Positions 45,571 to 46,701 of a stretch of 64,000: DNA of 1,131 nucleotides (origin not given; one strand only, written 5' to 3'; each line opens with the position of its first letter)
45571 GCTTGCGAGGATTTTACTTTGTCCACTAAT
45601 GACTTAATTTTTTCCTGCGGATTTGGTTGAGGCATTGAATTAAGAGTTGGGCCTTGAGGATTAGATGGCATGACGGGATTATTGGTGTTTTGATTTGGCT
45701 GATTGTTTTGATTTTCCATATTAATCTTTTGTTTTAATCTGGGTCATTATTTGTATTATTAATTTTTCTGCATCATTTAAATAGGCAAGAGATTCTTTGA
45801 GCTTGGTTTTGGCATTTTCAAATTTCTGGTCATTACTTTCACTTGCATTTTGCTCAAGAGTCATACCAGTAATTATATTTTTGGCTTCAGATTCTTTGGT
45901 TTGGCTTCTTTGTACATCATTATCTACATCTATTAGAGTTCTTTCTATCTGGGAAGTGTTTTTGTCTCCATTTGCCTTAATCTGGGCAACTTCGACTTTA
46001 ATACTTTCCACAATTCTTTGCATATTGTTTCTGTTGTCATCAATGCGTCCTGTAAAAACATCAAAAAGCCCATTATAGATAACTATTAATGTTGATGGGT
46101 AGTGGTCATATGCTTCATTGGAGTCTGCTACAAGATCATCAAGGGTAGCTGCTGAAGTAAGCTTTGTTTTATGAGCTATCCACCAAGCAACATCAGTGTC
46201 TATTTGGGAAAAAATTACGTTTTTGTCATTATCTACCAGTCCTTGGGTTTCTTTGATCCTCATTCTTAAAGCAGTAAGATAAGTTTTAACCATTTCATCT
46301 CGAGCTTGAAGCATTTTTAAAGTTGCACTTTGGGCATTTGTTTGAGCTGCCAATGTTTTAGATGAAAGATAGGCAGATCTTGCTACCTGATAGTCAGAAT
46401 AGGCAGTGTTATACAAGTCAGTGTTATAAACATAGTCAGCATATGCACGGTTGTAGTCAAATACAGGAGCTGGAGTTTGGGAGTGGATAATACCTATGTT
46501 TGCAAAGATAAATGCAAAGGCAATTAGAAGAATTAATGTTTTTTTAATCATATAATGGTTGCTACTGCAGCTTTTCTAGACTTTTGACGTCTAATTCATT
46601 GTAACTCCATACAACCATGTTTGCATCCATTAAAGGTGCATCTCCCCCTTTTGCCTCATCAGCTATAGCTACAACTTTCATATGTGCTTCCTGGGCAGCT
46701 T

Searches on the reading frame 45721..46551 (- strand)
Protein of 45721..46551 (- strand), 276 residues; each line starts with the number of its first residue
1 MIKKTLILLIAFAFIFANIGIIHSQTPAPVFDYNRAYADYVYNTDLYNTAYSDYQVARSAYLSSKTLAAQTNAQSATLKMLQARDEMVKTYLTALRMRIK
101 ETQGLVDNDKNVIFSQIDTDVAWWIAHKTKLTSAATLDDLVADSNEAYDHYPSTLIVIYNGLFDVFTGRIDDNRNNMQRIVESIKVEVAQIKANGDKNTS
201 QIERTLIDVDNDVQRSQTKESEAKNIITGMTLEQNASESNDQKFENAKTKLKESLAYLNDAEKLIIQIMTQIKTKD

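Call 46: search_protein_families(library=pfam, proteins=[window:45721-46551:-], max_evalue=0.001)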
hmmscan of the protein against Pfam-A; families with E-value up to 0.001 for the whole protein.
window:45721-46551:- (276 aa): 1 family
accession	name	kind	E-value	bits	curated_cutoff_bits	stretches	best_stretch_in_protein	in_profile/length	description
PF03407.22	Nucleotid_trans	-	0.0007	20.1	22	0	78-119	34-76/208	Nucleotide-diphospho-sugar transferase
